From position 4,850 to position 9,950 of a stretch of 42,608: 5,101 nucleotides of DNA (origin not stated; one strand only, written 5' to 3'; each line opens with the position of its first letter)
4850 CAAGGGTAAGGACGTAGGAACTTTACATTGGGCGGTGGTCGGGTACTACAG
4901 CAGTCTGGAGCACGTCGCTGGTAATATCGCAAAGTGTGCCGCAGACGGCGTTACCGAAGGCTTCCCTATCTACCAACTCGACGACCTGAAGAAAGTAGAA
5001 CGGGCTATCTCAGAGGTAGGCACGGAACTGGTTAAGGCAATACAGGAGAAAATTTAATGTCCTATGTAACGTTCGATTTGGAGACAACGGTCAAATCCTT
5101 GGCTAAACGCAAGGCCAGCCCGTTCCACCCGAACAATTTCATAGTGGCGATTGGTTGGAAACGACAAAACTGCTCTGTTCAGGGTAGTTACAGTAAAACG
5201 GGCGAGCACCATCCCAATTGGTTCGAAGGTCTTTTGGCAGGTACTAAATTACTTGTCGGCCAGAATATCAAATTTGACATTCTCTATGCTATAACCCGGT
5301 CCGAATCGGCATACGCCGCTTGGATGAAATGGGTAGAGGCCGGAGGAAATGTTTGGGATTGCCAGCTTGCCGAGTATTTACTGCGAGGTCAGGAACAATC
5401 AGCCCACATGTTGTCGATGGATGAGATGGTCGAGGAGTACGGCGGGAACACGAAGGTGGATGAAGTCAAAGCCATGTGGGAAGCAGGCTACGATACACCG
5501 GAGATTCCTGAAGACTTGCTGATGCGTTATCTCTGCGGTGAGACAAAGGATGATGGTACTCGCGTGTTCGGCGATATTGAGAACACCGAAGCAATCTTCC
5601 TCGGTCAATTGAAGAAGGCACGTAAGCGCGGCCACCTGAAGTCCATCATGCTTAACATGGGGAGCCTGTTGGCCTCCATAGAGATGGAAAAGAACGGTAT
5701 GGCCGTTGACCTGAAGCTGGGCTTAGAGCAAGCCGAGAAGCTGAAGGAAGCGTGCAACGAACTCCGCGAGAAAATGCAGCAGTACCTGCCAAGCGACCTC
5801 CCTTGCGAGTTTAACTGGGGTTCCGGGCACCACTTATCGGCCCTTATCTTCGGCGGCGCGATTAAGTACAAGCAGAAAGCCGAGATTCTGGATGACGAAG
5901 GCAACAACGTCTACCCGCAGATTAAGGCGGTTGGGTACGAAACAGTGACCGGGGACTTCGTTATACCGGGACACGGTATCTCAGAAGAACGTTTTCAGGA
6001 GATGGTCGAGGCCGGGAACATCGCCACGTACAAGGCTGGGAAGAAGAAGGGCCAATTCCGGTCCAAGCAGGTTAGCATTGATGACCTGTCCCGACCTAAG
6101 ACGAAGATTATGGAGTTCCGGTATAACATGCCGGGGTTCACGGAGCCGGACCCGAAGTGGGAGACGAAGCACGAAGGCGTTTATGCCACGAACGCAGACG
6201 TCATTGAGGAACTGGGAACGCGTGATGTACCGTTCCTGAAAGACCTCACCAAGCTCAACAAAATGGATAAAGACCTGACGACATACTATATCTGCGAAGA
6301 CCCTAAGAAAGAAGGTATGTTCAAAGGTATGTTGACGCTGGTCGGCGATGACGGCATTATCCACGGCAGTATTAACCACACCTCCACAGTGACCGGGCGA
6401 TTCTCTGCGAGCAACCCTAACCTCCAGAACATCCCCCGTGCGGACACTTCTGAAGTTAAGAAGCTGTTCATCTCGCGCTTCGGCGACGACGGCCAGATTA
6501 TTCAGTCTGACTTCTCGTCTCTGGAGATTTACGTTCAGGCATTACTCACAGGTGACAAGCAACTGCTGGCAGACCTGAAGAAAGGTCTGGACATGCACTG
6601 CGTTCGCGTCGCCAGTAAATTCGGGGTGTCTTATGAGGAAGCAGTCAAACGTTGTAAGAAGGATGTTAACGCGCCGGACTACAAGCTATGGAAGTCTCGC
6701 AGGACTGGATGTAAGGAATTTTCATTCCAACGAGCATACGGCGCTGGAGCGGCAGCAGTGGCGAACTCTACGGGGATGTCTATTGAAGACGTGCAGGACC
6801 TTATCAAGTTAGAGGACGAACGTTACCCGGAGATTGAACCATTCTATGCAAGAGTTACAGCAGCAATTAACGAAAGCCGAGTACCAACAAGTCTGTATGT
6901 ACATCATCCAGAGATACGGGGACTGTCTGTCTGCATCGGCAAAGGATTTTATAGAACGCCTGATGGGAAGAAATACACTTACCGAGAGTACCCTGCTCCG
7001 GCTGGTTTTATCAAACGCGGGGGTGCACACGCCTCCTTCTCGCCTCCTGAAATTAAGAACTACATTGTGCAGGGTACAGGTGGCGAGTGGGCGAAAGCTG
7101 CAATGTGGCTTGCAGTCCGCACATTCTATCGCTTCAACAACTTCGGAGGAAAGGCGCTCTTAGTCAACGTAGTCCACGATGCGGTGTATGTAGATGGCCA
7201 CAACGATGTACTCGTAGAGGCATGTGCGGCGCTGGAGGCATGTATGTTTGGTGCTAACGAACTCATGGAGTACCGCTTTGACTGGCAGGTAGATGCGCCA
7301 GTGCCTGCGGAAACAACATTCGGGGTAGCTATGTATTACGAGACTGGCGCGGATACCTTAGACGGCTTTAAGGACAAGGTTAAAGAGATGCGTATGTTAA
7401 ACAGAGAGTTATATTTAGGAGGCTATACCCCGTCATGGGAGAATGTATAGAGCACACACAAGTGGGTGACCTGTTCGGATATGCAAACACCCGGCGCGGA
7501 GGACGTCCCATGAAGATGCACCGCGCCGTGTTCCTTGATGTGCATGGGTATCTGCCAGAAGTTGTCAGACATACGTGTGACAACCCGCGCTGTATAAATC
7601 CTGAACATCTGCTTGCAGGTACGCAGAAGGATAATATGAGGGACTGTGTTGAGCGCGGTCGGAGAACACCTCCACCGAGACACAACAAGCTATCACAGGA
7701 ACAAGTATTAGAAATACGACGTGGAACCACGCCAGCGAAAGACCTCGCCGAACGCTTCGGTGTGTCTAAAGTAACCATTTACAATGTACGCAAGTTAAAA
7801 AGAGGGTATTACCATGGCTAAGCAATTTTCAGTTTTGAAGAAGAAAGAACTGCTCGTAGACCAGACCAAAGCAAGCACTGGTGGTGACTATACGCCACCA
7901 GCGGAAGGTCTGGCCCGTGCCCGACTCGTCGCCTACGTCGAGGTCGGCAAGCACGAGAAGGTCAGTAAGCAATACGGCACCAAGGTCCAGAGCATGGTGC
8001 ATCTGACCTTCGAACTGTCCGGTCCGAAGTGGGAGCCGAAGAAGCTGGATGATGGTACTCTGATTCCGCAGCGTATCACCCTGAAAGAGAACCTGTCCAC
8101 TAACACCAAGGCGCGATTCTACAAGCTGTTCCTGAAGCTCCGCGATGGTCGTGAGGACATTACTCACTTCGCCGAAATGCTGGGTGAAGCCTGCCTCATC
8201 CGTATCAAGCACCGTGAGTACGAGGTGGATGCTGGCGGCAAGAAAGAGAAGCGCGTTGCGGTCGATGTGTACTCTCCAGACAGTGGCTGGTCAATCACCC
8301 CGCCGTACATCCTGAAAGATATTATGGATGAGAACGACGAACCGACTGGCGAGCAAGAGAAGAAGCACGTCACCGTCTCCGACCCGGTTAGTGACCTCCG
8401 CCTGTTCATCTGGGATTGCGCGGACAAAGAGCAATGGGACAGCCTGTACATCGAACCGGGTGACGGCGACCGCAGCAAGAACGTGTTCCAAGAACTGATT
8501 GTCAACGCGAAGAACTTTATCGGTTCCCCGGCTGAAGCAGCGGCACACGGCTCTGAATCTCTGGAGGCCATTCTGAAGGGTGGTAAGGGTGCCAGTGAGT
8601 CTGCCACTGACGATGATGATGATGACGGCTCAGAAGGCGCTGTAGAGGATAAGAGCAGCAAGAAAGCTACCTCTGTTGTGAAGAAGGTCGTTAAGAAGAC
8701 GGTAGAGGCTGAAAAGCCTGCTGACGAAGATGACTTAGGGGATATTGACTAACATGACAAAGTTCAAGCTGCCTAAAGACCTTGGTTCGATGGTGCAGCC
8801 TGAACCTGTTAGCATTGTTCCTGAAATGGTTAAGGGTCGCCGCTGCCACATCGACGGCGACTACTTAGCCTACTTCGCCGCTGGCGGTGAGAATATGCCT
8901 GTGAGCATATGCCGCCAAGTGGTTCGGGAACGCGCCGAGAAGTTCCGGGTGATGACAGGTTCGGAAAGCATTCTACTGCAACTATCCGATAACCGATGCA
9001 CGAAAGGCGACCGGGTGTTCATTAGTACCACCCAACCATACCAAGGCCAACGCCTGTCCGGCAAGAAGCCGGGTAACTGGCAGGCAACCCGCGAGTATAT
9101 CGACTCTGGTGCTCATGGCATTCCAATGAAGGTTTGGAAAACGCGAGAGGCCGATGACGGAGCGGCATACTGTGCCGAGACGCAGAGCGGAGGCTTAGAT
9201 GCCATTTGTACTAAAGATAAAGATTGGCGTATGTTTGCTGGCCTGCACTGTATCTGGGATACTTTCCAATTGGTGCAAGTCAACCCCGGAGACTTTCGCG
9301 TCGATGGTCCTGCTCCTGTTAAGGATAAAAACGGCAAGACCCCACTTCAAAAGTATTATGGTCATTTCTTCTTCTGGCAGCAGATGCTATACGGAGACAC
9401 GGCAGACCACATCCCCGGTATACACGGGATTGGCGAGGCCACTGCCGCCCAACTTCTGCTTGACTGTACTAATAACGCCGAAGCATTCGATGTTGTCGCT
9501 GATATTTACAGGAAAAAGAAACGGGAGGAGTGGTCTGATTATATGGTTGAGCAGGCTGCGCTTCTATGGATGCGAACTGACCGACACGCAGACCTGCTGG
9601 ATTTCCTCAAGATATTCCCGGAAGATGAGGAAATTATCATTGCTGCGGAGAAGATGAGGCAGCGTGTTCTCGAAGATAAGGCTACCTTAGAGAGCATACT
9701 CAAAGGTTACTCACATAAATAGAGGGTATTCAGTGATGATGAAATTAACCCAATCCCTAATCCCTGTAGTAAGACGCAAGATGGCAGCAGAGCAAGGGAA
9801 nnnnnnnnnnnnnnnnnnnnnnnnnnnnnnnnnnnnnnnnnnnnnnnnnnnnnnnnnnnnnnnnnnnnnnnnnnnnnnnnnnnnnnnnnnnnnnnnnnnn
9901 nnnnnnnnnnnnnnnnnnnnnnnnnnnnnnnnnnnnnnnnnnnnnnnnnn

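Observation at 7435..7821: HNH endonuclease gene overlapping the 3' end of the DNA polymerase gene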

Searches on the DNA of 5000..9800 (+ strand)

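Call 5: search_dna_similar(query=window:5000-9800:+, collection=phages, mode=near, max_rows=40)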
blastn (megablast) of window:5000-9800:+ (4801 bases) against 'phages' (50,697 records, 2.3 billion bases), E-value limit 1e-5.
Records with a match: 2; places in all: 2; records where one place covers at least 80% of the query: 2.
Best place of each record, by identity: 90-95% 2.
By first word of the organism name: Escherichia 2.
By host as written in the record: Escherichia coli 3-104 2.
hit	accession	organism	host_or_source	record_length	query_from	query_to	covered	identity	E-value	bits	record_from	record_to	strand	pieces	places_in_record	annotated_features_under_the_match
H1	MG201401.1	Escherichia phage PGT2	Escherichia coli 3-104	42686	1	4801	91%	93.2%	0e+0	6398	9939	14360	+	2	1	DNA polymerase I | 5'-3' exonuclease | hypothetical protein | exonuclease VII | replication initiation protein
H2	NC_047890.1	Escherichia phage PGT2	Escherichia coli 3-104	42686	1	4801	91%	93.2%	0e+0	6398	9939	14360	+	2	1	DNA polymerase | exonuclease | hypothetical protein | endonuclease VII | replication initiation protein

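Call 6: get_annotated_region(hit=H2, flank=3000)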
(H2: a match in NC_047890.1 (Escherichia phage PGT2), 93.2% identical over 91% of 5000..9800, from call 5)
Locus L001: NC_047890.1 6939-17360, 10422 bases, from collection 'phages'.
description: Escherichia phage PGT2, complete genome.
organism: Escherichia phage PGT2 (NCBI taxid 2047782)
taxonomy: Viruses; Duplodnaviria; Heunggongvirae; Uroviricota; Caudoviricetes; Autographiviridae; Ermolevavirus; Ermolevavirus PGT2
host: Escherichia coli 3-104; source: -; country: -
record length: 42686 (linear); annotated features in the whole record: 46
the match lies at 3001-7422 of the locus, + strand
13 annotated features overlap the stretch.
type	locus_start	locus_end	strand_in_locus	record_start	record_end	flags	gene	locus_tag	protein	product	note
CDS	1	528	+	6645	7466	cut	-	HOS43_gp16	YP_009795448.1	DNA primase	DNA primase [Escherichia phage phiKT]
CDS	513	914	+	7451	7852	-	-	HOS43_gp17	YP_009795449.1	endonuclease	HNH endonuclease [Escherichia phage phiKT]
CDS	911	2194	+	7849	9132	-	-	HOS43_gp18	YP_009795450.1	DNA helicase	DNA helicase [Escherichia phage phiKT]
CDS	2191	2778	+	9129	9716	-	-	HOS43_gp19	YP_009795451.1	deoxyribonucleoside 5' monophosphate phosphatase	deoxyribonucleoside 5'-monophosphate phosphatase [Escherichia phage phiKT]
CDS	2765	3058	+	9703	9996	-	-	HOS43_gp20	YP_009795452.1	replication initiation protein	replication initiation protein [Escherichia phage phiKT]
CDS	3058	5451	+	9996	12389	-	-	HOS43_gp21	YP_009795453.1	DNA polymerase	DNA polymerase I [Escherichia phage phiKT]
CDS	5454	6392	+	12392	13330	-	-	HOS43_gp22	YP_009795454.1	hypothetical protein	hypothetical protein phiKT_0007 [Escherichia phage phiKT]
CDS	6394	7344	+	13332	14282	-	-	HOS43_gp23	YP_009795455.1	exonuclease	5'-3' exonuclease [Escherichia phage phiKT]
CDS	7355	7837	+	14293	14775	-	-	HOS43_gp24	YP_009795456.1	endonuclease VII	exonuclease VII [Escherichia phage phiKT]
CDS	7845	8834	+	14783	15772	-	-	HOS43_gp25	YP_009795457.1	metallo-phosphoesterase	hypothetical protein phiKT_00010 [Escherichia phage phiKT]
CDS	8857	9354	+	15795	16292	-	-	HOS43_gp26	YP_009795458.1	hypothetical protein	hypothetical protein similar to Escherichia bacteriophage phiKT NC_019520.1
CDS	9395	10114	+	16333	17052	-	-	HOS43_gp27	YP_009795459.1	dNMP kinase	dNMP kinase [Escherichia phage phiKT]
CDS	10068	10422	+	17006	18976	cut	-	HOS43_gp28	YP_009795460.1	N4-like RNA polymerase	RNA polymerase [Escherichia phage phiKT]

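Call 7: search_dna_similar(query=window:5000-9800:+, collection=phages, mode=distant, max_rows=60)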
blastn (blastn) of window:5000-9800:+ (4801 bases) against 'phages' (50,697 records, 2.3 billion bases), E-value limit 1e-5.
Records with a match: 214; places in all: 214; records where one place covers at least 80% of the query: 2.
Best place of each record, by identity: 90-95% 2; 80-90% 3; 60-80% 209.
By first word of the organism name: Pseudomonas 52; Xanthomonas 32; Stenotrophomonas 28; Ralstonia 25; Burkholderia 15; Caulobacter 11; Aeromonas 11; Rhizobium 7; Xylella 5; Vibrio 5; and 12 more.
By host as written in the record: Pseudomonas putida KT2440 and Paw85 28; Stenotrophomonas maltophilia 11; Ralstonia solanacearum 10; Burkholderia sp. 6; Pseudomonas protegens Pf-5 6; Stenotrophomonas maltophilia B28B 6; Xanthomonas sp. 6; Burkholderia pseudomallei K96243 5; and 80 more.
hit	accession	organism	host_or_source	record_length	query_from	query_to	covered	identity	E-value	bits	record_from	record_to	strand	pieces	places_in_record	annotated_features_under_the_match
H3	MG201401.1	Escherichia phage PGT2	Escherichia coli 3-104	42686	1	4801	92%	93.1%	0e+0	6584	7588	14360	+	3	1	DNA polymerase I | DNA helicase | 5'-3' exonuclease | hypothetical protein | deoxyribonucleoside 5'-monophosphate phosphatase | and 3 other names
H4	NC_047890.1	Escherichia phage PGT2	Escherichia coli 3-104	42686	1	4801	92%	93.1%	0e+0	6584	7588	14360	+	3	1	DNA polymerase | DNA helicase | exonuclease | hypothetical protein | deoxyribonucleoside 5' monophosphate phosphatase | and 3 other names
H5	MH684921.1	Sphingomonas phage Scott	Sphingomonas paucimobilis 121220007-2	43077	236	2962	23%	66.8%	3e-16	318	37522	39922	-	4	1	DNA polymerase A | hypothetical protein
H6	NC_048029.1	Sphingomonas phage Scott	Sphingomonas paucimobilis 121220007-2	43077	236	2962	23%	66.8%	3e-16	318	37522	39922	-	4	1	DNA polymerase | hypothetical protein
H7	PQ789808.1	Burkholderia phage vB_SBP9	Burkholderia sp.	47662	319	2189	20%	68.9%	5e-25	377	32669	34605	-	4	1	DNA polymerase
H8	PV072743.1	Burkholderia phage vB_SBP39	Burkholderia sp.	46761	319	2189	20%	68.9%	5e-25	377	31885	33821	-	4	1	DNA polymerase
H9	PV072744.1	Burkholderia phage vB_FKKS2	Burkholderia sp.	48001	319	2189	20%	68.9%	5e-25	377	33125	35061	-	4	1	DNA polymerase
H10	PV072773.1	Burkholderia phage vB_FUBS1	Burkholderia sp.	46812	319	2189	20%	68.9%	5e-25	377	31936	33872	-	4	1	DNA polymerase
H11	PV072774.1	Burkholderia phage vB_SBP33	Burkholderia sp.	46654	319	2189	20%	68.9%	5e-25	377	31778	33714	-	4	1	DNA polymerase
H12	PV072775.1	Burkholderia phage vB_FUB47a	Burkholderia sp.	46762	319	2189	20%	68.9%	5e-25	377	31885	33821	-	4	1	DNA polymerase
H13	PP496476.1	Pseudomonas phage vB_PpuP-Kurepalu-1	Pseudomonas putida KT2440 and Paw85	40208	315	1602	20%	64.9%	2e-24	199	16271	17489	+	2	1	DNA polymerase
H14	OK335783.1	Brevundimonas phage BC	Brevundimonas sp. Brv2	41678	315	2191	18%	67.7%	2e-18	281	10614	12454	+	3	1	DNA-directed DNA polymerase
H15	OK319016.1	Brevundimonas phage AA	Brevundimonas sp. Brv2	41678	315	2191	18%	67.7%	2e-18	281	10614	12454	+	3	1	DNA-directed DNA polymerase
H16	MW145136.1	Providencia phage PSTNGR1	Providencia stuartii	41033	459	2247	18%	67.1%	6e-31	279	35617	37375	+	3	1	DNA-directed DNA polymerase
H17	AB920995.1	Ralstonia phage RSJ2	Ralstonia solanacearum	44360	319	2961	17%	70.5%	5e-25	396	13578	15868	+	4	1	putative DNA polymerase | hypothetical protein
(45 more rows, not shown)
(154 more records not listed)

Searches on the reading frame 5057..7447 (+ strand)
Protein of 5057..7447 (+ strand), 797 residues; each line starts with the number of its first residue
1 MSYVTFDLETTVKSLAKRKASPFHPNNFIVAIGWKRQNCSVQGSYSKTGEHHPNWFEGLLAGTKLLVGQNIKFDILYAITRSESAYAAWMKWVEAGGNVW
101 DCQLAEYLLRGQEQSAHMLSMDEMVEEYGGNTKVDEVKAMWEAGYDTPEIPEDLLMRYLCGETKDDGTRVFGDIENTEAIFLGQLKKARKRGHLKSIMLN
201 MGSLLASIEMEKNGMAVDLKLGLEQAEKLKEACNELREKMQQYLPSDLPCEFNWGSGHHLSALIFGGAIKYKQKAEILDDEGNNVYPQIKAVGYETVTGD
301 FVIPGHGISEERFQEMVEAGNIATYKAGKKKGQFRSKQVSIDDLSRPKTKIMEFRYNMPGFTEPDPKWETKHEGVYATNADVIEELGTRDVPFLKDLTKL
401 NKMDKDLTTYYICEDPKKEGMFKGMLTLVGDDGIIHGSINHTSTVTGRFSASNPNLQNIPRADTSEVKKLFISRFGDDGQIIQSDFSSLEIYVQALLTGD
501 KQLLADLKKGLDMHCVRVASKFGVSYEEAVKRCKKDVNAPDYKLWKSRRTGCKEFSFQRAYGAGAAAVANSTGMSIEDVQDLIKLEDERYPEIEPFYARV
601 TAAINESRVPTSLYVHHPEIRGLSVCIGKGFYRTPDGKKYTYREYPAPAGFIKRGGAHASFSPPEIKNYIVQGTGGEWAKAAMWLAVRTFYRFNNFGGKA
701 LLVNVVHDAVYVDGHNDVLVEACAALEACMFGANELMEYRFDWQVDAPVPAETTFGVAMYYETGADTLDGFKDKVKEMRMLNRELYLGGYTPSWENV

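Call 3: search_protein_families(library=pfam, proteins=[window:5057-7447:+], max_evalue=0.01)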
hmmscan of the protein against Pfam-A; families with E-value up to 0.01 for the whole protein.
window:5057-7447:+ (797 aa): 1 family
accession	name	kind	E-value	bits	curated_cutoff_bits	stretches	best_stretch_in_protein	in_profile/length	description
PF00476.26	DNA_pol_A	-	4.3e-37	128.4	34.3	1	371-735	54-362/381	DNA polymerase family A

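Call 4: search_protein_families(library=phrogs, proteins=[window:5057-7447:+], max_evalue=0.001)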
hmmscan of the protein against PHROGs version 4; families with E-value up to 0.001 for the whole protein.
window:5057-7447:+ (797 aa): 7 families
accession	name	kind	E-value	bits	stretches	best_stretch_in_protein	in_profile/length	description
phrog_9556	-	DNA, RNA and nucleotide metabolism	3.2e-140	469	1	1-459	2-439/441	DNA polymerase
phrog_17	-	DNA, RNA and nucleotide metabolism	4.5e-131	440.1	1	1-772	670-1243/1445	DNA polymerase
phrog_2573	-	DNA, RNA and nucleotide metabolism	2.2e-65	222.1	1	464-766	2-281/336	DNA polymerase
phrog_10285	-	DNA, RNA and nucleotide metabolism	1.4e-07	31.9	1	454-727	30-264/321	DNA polymerase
phrog_23226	-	DNA, RNA and nucleotide metabolism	2.5e-06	27.2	1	435-593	294-463/611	DNA polymerase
phrog_15971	-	DNA, RNA and nucleotide metabolism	2.7e-06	27.8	1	422-493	111-178/376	DNA polymerase I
phrog_12241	-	DNA, RNA and nucleotide metabolism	4.4e-06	26.9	1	263-463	379-495/502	DNA polymerase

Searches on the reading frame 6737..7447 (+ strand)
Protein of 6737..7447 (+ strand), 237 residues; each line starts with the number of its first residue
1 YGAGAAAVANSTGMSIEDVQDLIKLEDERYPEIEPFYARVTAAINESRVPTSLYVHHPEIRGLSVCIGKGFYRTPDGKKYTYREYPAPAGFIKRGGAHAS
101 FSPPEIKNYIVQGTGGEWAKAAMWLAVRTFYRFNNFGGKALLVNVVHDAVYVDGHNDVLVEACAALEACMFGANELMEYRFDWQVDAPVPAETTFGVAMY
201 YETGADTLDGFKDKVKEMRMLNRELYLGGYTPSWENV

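Call 66: find_homologous_proteins(query=window:6737-7447:+, max_evalue=1e-40)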
Query window:6737-7447:+ (237 aa): 50 proteins with E <= 1e-40 among 338 candidates.
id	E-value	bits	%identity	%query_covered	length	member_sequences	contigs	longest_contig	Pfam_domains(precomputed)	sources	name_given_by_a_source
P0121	2.4e-104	366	67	95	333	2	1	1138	PF00476.27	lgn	-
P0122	4.4e-95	336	65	99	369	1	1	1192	PF00476.27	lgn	-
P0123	2.1e-75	271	57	99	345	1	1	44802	PF00476.27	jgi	-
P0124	5.0e-74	267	54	99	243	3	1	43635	PF00476.27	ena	-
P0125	2.6e-73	264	55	99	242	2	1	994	PF00476.27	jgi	jgi:hypothetical protein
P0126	3.8e-73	264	56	99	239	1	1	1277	PF00476.27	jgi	jgi:DNA polymerase-1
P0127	1.2e-72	262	55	97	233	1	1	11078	PF00476.27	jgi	-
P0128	1.3e-72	262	53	99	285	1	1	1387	PF00476.27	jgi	jgi:hypothetical protein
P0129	1.2e-71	259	52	99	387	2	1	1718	PF00476.27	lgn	-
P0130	3.3e-71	258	50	99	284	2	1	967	PF00476.27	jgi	jgi:DNA polymerase I-like protein with 3'-5' exonuclease and polymerase domains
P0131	1.1e-70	256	53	100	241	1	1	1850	PF00476.27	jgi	jgi:DNA polymerase I-like protein with 3'-5' exonuclease and polymerase domains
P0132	7.3e-70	253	49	97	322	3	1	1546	PF00476.27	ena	-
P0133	2.1e-69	252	54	99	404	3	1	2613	PF00476.27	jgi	jgi:DNA polymerase I-like protein with 3'-5' exonuclease and polymerase domains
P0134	5.6e-69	250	52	100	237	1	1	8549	PF00476.27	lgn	-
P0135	5.8e-69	250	51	100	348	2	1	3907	PF00476.27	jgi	-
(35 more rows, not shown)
